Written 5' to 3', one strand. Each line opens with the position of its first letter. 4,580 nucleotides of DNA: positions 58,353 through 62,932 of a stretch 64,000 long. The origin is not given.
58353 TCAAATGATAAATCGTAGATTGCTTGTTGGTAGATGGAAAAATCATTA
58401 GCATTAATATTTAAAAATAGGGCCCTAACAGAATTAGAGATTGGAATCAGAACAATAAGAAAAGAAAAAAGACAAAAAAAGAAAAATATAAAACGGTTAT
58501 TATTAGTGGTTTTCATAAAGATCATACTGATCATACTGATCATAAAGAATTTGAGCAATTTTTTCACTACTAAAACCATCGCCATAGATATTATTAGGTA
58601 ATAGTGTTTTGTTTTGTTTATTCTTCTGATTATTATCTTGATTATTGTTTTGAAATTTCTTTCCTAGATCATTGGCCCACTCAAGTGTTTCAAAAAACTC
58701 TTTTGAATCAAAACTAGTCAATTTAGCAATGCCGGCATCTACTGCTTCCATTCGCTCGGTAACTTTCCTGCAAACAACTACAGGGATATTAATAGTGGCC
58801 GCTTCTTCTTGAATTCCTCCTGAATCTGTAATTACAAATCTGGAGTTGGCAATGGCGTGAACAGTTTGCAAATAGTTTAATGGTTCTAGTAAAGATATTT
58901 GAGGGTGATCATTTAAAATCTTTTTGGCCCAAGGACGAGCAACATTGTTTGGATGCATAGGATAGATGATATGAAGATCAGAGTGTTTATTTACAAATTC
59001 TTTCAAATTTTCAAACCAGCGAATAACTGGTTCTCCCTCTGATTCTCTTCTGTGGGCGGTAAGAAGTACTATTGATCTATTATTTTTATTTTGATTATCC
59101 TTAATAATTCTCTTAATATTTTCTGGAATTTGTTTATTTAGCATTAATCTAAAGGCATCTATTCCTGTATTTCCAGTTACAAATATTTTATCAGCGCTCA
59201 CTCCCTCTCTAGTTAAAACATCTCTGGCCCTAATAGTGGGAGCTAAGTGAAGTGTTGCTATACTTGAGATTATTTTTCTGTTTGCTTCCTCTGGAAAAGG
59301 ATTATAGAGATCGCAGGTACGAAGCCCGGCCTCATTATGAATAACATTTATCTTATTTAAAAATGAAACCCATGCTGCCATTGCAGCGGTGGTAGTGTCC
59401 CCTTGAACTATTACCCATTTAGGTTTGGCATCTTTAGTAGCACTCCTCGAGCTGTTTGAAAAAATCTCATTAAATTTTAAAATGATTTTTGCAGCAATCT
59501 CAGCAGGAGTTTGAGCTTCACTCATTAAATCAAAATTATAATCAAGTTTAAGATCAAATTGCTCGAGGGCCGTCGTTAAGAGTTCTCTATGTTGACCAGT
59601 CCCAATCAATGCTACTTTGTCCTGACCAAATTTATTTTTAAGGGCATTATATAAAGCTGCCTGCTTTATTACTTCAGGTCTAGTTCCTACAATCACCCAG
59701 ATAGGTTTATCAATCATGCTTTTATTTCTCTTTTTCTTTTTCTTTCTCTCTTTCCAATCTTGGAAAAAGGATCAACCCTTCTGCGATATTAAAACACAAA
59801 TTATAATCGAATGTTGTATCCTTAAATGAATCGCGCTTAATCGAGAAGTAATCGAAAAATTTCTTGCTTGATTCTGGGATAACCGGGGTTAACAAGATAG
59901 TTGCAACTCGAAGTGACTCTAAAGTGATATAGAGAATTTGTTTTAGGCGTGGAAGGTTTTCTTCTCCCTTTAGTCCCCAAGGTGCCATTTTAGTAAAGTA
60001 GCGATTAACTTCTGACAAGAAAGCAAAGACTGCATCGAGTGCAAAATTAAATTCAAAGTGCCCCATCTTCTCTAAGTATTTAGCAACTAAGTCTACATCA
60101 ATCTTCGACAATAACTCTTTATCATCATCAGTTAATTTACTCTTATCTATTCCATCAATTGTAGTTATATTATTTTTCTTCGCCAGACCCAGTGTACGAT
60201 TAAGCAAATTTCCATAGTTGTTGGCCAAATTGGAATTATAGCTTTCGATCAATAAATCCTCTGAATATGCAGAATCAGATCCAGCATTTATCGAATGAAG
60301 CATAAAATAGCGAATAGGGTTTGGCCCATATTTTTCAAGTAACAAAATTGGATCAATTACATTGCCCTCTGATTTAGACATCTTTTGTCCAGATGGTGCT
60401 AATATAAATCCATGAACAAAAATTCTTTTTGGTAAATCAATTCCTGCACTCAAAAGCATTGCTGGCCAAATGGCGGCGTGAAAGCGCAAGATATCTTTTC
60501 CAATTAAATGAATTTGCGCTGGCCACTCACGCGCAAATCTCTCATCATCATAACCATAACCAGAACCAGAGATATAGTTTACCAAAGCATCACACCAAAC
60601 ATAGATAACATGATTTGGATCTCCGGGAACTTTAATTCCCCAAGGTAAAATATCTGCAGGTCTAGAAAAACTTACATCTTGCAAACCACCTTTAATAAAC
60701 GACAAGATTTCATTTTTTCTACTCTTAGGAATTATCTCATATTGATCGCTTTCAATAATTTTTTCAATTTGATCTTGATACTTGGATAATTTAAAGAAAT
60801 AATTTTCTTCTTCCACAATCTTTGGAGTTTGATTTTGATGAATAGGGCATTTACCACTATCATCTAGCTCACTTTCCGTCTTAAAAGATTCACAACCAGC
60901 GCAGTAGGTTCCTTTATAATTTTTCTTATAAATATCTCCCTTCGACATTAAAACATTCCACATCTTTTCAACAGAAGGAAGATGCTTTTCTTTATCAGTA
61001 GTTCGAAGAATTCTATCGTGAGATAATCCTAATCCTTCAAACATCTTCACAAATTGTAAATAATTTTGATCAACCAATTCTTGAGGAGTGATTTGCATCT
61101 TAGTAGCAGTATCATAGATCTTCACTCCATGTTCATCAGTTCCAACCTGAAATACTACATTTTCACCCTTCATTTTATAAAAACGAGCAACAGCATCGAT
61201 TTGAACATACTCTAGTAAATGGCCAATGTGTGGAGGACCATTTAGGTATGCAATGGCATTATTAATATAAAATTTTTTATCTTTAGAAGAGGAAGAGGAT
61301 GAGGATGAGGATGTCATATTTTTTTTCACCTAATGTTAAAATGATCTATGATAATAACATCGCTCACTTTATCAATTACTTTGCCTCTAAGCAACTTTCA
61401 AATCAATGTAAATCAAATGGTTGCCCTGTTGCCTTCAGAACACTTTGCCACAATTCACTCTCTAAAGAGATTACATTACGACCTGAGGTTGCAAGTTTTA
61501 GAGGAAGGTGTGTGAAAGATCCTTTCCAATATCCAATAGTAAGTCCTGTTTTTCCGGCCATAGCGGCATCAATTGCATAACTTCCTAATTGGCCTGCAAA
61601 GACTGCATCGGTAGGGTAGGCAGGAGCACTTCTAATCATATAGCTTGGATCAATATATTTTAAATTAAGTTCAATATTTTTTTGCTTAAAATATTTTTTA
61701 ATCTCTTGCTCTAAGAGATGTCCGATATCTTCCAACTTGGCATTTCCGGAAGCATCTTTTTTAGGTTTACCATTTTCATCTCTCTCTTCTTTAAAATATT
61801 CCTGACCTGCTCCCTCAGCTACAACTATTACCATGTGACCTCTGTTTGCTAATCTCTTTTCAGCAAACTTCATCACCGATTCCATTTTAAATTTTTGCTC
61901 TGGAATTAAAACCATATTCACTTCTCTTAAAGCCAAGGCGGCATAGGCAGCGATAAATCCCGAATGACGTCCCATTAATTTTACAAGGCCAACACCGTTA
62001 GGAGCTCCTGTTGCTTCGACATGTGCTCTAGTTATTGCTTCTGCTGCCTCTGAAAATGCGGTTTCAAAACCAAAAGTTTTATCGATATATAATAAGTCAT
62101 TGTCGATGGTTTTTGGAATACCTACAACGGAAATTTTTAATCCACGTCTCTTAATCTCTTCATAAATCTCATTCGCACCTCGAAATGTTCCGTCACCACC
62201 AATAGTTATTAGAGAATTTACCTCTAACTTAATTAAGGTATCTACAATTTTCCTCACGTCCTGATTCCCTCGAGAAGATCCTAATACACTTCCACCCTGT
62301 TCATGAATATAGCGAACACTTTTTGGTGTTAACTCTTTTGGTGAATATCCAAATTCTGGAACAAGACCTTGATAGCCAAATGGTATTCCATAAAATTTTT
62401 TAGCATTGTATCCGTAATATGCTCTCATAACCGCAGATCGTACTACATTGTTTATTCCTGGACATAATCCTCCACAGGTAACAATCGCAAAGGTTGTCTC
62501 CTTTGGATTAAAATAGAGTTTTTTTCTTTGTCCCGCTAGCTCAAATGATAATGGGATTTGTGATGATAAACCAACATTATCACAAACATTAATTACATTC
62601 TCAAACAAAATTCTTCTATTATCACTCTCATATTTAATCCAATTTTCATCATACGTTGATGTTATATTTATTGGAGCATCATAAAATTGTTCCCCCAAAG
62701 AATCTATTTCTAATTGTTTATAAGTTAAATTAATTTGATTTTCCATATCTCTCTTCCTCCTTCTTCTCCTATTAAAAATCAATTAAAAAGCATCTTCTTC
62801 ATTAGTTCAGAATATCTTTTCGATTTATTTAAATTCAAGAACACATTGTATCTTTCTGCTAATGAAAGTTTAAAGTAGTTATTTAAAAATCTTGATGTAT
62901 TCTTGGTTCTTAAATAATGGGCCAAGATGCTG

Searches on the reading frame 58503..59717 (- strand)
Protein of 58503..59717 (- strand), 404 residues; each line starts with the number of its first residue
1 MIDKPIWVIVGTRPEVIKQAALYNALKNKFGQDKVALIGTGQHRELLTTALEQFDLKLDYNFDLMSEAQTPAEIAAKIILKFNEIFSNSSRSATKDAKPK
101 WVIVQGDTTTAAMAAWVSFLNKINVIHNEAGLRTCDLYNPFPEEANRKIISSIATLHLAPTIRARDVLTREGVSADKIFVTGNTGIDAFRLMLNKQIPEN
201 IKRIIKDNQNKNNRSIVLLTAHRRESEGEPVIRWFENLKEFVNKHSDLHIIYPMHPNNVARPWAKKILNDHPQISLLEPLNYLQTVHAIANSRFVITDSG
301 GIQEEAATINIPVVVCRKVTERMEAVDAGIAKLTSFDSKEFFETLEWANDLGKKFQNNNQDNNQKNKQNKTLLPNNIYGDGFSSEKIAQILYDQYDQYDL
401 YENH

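Call 29: search_protein_families(library=pfam, proteins=[window:58503-59717:-], max_evalue=0.001)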
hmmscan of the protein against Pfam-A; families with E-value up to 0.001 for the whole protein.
window:58503-59717:- (404 aa): 2 families
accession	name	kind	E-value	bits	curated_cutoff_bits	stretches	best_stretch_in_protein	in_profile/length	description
PF02350.25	Epimerase_2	-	6.7e-88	295.3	30.6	1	34-391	10-346/347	UDP-N-acetylglucosamine 2-epimerase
PF02684.21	LpxB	-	0.00024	20.5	22.6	1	208-319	178-289/374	Lipid-A-disaccharide synthetase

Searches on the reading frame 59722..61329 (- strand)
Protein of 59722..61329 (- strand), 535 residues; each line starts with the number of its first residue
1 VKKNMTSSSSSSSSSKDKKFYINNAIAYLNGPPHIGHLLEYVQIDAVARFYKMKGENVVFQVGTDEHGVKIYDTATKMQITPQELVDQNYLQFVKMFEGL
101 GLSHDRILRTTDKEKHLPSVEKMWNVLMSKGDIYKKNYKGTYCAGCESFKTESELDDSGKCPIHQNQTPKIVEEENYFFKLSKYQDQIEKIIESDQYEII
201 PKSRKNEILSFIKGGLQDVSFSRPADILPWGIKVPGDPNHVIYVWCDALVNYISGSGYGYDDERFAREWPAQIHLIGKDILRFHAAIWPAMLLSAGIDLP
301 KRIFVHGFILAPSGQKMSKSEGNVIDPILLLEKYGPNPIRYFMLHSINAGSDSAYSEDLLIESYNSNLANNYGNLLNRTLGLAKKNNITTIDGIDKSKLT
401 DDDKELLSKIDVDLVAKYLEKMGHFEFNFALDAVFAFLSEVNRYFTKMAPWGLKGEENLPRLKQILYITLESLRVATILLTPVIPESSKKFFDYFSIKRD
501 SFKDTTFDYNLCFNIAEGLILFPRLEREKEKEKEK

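Call 29: search_protein_families(library=pfam, proteins=[window:59722-61329:-], max_evalue=0.001)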
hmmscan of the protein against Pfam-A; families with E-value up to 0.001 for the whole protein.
window:59722-61329:- (535 aa): 6 families
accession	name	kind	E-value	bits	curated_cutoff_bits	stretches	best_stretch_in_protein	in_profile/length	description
PF09334.17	tRNA-synt_1g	-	3.3e-99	332.7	20.1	2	166-380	173-391/391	tRNA synthetases class I (M)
PF00133.28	tRNA-synt_1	-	6.6e-34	117.8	22.7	2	12-235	17-244/414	tRNA synthetases class I (I, L, M and V)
PF01406.26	tRNA-synt_1e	-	4.2e-12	46.5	27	2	31-171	21-158/301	tRNA synthetases class I (C) catalytic domain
PF19303.5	Anticodon_3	-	9.6e-06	26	23.5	1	398-504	6-110/152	Anticodon binding domain of methionyl tRNA ligase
PF01921.24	tRNA-synt_1f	-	2e-05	24.1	27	0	304-346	270-313/360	tRNA synthetases class I (K)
PF08264.19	Anticodon_1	-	0.00063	20.1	25.1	0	403-490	1-85/148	Anticodon-binding domain of tRNA ligase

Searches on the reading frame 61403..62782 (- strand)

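Call 29: search_protein_families(library=pfam, proteins=[window:61403-62782:-], max_evalue=0.001)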
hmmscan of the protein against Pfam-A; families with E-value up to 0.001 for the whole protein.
window:61403-62782:- (459 aa): 3 families
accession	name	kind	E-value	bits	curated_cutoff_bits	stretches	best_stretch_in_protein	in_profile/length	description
PF00365.25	PFK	-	5.4e-66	223.2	30.9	1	98-406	2-276/277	Phosphofructokinase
PF01513.26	NAD_kinase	-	0.00026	21.7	25.5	0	168-209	59-94/130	ATP-NAD kinase N-terminal domain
PF00781.29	DAGK_cat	-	0.00032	20.7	23.6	0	167-256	35-118/125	Diacylglycerol kinase catalytic domain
